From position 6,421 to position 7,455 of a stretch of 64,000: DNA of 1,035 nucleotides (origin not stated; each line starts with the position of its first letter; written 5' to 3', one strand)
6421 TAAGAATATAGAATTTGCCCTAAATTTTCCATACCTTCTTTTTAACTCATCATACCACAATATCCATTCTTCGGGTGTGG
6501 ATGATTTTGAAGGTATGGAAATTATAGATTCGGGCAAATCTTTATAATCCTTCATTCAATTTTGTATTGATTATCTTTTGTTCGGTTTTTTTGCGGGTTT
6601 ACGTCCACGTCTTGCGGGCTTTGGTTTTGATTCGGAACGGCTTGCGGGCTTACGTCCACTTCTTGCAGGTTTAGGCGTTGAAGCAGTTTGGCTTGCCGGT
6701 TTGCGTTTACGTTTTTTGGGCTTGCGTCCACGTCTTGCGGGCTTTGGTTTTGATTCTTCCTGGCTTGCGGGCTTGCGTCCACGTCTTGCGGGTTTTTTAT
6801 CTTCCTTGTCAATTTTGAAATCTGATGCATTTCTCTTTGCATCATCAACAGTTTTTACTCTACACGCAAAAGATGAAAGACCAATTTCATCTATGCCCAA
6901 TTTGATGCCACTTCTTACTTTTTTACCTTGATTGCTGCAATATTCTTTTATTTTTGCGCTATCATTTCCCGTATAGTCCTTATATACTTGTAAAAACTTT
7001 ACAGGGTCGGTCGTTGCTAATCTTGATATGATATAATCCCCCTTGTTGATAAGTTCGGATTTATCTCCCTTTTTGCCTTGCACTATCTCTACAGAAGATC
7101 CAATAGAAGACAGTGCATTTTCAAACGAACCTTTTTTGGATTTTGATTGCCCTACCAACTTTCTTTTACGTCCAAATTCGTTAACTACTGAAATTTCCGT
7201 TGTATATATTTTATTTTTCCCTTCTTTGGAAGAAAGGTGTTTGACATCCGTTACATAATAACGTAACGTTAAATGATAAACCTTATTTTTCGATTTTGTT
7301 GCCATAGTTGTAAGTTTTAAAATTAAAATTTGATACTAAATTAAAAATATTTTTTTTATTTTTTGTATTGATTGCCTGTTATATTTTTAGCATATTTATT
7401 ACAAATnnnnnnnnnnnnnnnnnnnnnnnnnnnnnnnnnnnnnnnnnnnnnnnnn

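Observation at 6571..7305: Protein whose C-terminus is four tandem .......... modules encoded by a GC-rich DNA tandem repeat (6591-6800)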

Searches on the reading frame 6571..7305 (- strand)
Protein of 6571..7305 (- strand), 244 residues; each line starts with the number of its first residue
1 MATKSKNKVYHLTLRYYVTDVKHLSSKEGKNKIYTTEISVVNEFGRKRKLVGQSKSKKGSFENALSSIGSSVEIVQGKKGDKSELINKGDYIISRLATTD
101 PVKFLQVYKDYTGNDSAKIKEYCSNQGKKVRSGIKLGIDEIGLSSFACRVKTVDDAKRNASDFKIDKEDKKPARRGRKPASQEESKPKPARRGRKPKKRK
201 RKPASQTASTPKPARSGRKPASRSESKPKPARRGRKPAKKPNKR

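Call 6: search_protein_families(library=pfam, proteins=[window:6571-7305:-], max_evalue=10)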
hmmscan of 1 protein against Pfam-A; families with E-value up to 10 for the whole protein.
window:6571-7305:- (244 aa): 0 families

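Call 7: search_protein_families(library=phrogs, proteins=[window:6571-7305:-], max_evalue=1)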
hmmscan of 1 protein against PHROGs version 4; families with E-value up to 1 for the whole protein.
window:6571-7305:- (244 aa): 1 family
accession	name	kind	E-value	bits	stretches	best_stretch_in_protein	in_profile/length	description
phrog_9528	-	DNA, RNA and nucleotide metabolism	0.42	11.2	1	154-241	247-334/339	nucleotidyltransferase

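Call 9: search_dna_similar(query=window:6571-7305:-, collection=phages, mode=protein, max_evalue=0.001)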
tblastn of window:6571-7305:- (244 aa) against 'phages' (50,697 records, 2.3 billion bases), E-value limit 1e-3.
No match.

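Call 12: find_homologous_proteins(query=window:6571-7305:-, max_evalue=0.001)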
Query window:6571-7305:- (244 aa): 2 proteins with E <= 0.001 among 8000 candidates.
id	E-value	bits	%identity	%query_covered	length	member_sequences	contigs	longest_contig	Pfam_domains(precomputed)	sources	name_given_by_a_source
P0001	4.3e-148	510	100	100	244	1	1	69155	-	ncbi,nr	ncbi:MAG: hypothetical protein KatS3mg096_586 [Candidatus Parcubacteria bacterium]|nr:MAG: hypotheti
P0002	1.7e-6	47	45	29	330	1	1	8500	-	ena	-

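Call 17: find_encoding_contigs(protein=P0001, flank=10000, max_places=5)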
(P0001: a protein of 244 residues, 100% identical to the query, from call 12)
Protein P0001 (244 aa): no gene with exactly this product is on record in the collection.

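Call 18: find_encoding_contigs(protein=P0002, flank=10000, max_places=5)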
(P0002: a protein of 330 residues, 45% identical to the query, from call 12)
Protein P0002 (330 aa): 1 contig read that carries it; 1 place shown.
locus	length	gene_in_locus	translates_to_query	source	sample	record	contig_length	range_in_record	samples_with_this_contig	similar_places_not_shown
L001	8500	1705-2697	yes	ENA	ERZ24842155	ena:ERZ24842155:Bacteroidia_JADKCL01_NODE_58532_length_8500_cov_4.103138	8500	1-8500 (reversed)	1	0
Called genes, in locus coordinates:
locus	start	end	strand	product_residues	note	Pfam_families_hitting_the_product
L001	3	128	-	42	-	?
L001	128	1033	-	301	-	PF13280:WYL, PF25583:WCX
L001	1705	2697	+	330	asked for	-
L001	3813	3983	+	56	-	-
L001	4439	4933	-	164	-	PF02535:Zip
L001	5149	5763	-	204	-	PF14378:PAP2_3 (faint), PF01569:PAP2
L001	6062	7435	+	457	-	PF02878:PGM_PMM_I, PF02879:PGM_PMM_II, PF02880:PGM_PMM_III, PF00408:PGM_PMM_IV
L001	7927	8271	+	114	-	PF05635:23S_rRNA_IVP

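Call 24: predict_structure(protein=window:6571-7305:-)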
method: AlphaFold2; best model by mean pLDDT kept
length: 244 residues; sequences in the alignment: 1
mean_pLDDT: 47.0   pTM: 0.31
mean pLDDT of the five models: 47.0, 39.3, 39.1, 37.1, 33.4
residues with pLDDT >= 90: 13; 70-90: 32; 50-70: 38; < 50: 161
segments of 3 or more residues with pLDDT < 50: 1-12, 70-189, 192-194, 206-211, 215-219, 223-227, 242-244
pLDDT, mean of each block of 10 residues (from residue 1): 40 63 90 87 73 87 68 34 28 27 25 27 26 26 26 32 34 40 43 55 47 49 46 55 49
secondary structure, 60 per line:
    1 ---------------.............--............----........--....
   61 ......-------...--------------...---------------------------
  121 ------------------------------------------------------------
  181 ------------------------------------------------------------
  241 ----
elements in order: E16-28 E31-42 E47-54 H57-66 E74-76 E91-93

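Call 27: fold_search(model_id=the predicted structure, library=pdb)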
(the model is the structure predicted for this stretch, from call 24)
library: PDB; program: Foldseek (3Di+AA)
matches with E <= 10: 1030; with E <= 0.001: 0
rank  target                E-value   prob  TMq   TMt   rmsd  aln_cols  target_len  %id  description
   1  3hpz_A                5.6e-02  1.00  0.18  0.08   2.8        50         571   14  Crystal structure of Mycobacterium tuberculosis LeuA complexed with bromopyruvate (released 2010-05-19)
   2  8p8v_D                5.9e-02  0.95  0.17  0.25  10.6        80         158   18  Mycoplasma pneumoniae di-ribosome in chloramphenicol-treated cells (leading 70S) (released 2024-11-20)
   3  1sr9_A                6.2e-02  1.00  0.18  0.08   2.7        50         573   14  Crystal Structure of LeuA from Mycobacterium tuberculosis (released 2004-05-18)
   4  8p8w_D                7.4e-02  0.85  0.19  0.25  12.2       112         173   13  Mycoplasma pneumoniae di-ribosome in chloramphenicol-treated cells (following 70S) (released 2024-11-20)
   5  8a22_Be               8.3e-02  0.97  0.17  0.18   3.9        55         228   20  Structure of the mitochondrial ribosome from Polytomella magna (released 2022-11-16)
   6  6ole_SC               8.8e-02  0.98  0.17  0.19   3.3        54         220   13  Human ribosome nascent chain complex (CDH1-RNC) stalled by a drug-like molecule with AP and PE tRNAs (released 2019-06-19)
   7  6w2s_D                9.8e-02  0.98  0.17  0.19   3.8        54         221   13  Structure of the Cricket Paralysis Virus 5-UTR IRES (CrPV 5-UTR-IRES) bound to the small ribosomal subunit in the open (released 2020-04-22)
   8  8r6f_C                1.1e-01  0.60  0.15  0.17   9.9        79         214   19  CryoEM structure of wheat 40S ribosomal subunit, body domain (released 2023-12-27)
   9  7qgg_SC               1.2e-01  0.97  0.17  0.18   3.6        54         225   13  Neuronal RNA granules are ribosome complexes stalled at the pre-translocation state (released 2022-10-26)
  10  3fig_B                1.3e-01  1.00  0.19  0.08   3.2        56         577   14  Crystal Structure of Leucine-bound LeuA from Mycobacterium tuberculosis (released 2008-12-23)
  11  9fhl_F                1.3e-01  0.97  0.16  0.18   3.6        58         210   17  High-resolution cryo-EM structure of Saccharolobus solfataricus 30S ribosomal subunit bound to mRNA and initiator tRNA (released 2025-01-15)
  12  5o5j_E                1.4e-01  0.72  0.19  0.25  12.6       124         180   15  Structure of the 30S small ribosomal subunit from Mycobacterium smegmatis (released 2017-07-12)
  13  3fig_A                1.5e-01  0.99  0.19  0.09   4.1        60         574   13  Crystal Structure of Leucine-bound LeuA from Mycobacterium tuberculosis (released 2008-12-23)
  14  4v47_BE               1.5e-01  0.51  0.16  0.23  11.0        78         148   15  Real space refined coordinates of the 30S and 50S subunits fitted into the low resolution cryo-EM map of the EF-G.GTP (released 2014-07-09)
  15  7zpk_C                1.6e-01  0.96  0.14  0.14   5.2        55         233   24  Mammalian Dicer in the "pre-dicing state" with pre-miR-15a substrate and TARBP2 subunit (released 2022-11-16)
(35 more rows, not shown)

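Call 30: search_protein_families(library=pfam, proteins=[P0002], max_evalue=10)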
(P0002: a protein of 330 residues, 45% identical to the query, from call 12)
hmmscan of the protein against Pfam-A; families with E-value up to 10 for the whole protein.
P0002 (330 aa): 4 families
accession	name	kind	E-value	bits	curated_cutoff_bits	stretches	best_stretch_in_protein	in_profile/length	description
PF00816.26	Histone_HNS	-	3.5e-06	27.1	25.6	0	62-72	16-26/38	H-NS histone C-terminal domain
PF16007.11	DUF4777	-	0.0095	16.6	34.4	1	245-276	10-41/66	Domain of unknown function (DUF4777)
PF07475.17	Hpr_kinase_C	-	0.25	11.3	33.3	0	84-116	123-155/171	HPr Serine kinase C-terminal domain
PF17208.8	RBR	-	2.2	9.5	24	2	51-85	11-46/57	RNA binding Region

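Call 35: find_related_loci(query=window:6571-7305:-, collection=genome_contigs, flank=10000)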
Query window:6571-7305:- (244 aa) in genome_contigs; peptide patterns used: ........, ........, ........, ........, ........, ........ (x = any residue, [..] = any of these).
319 stretches matched a pattern, but none encodes a relative of the query by tblastn (E <= 1e-3).

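Call 50: find_related_loci(query=window:6571-7305:-, collection=viral_contigs, flank=6000)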
Query window:6571-7305:- (244 aa) in viral_contigs; peptide patterns used: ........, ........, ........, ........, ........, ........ (x = any residue, [..] = any of these).
27 stretches matched a pattern, but none encodes a relative of the query by tblastn (E <= 1e-3).

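Call 54: fold_search(model_id=the predicted structure, library=viral)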
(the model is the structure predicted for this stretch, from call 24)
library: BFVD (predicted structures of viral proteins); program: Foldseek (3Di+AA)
matches with E <= 10: 505; with E <= 0.001: 0
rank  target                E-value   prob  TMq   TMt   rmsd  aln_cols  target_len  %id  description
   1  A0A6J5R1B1            5.3e-03  1.00  0.17  0.64   4.1        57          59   19  Uncharacterized protein [uncultured Caudovirales phage]
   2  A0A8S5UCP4            8.4e-03  0.75  0.17  0.18  24.6       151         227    8  Transcription initiation factor IIE, alpha FINGER, Transcription [Siphoviridae sp. ctgN495]
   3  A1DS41                9.9e-03  1.00  0.20  0.45   6.4        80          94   10  Non-structural protein 3a [Canine coronavirus]
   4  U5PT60                1.3e-02  0.75  0.14  0.15  23.3       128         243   13  Uncharacterized protein [Clavibacter phage CN1A]
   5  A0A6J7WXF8            1.8e-02  0.96  0.20  0.27  15.8       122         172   16  Uncharacterized protein [uncultured Caudovirales phage]
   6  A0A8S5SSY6            2.6e-02  0.54  0.14  0.13  16.7       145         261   12  DNA REPAIR PROTEIN RAD52 HOMOLOG-BINDING PROTEIN, DNA REPAIR, DNA.7A [Myoviridae sp. ctZ2t4]
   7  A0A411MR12            2.6e-02  0.41  0.17  0.17  30.4       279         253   15  (no name in the UniProt tables at hand)
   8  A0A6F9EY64            3.9e-02  0.91  0.21  0.41   5.7       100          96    6  (no name in the UniProt tables at hand)
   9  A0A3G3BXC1            3.9e-02  0.77  0.17  0.13  24.9       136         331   10  (no name in the UniProt tables at hand)
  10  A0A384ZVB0            5.5e-02  1.00  0.17  0.25   3.8        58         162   17  (no name in the UniProt tables at hand)
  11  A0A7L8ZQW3            5.8e-02  0.99  0.15  0.22   2.9        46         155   11  Uncharacterized protein [Erwinia phage pEa_SNUABM_50]
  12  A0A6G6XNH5            6.9e-02  0.38  0.17  0.25  27.4       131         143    9  (no name in the UniProt tables at hand)
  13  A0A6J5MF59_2          7.3e-02  0.16  0.13  0.05  29.8       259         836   15  Uncharacterized protein [uncultured Caudovirales phage]
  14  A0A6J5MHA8            9.1e-02  0.72  0.18  0.27  17.2       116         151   12  Essential recombination function protein [uncultured Caudovirales phage]
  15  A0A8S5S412            9.1e-02  0.15  0.14  0.13  30.0       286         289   12  Single stranded DNA binding protein [Siphoviridae sp. ctJ7x27]
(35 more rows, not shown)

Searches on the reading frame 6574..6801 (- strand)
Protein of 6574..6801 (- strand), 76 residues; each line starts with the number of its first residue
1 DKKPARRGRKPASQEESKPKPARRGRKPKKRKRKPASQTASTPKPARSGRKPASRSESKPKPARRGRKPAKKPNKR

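Call 30: search_protein_families(library=pfam, proteins=[window:6574-6798:-], max_evalue=10)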
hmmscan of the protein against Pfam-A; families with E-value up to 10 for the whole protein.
seq(75 aa): 0 families

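Call 45: search_solved_structures(query=window:6574-6798:-, max_evalue=10, show_alignments=5)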
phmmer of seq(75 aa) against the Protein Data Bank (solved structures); distinct sequences matched with E-value up to 10: 0.

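Call 72: find_homologous_proteins(query=window:6574-6801:-, max_evalue=10)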
Query seq(76 aa): 727 candidates shared short words with the query, none scored E <= 10.

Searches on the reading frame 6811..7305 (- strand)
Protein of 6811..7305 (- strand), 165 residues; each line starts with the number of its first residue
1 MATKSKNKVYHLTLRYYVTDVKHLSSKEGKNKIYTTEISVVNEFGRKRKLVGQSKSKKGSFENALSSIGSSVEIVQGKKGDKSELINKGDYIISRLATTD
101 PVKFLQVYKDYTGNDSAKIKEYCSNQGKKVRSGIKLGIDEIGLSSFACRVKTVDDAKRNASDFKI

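Call 20: search_protein_representatives(protein=window:6811-7305:-)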
Query: 165 residues. Proteins with E-value up to 0.001 (for the whole library): 1; up to 1e-10: 1; up to 1e-30: 1. The best 1 are listed.
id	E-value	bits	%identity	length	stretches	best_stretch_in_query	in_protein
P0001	1.4e-98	343.6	100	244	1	1-165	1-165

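Call 42: search_solved_structures(query=window:6811-7305:-, max_evalue=10)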
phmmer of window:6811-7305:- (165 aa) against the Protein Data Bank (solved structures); distinct sequences matched with E-value up to 10: 0.
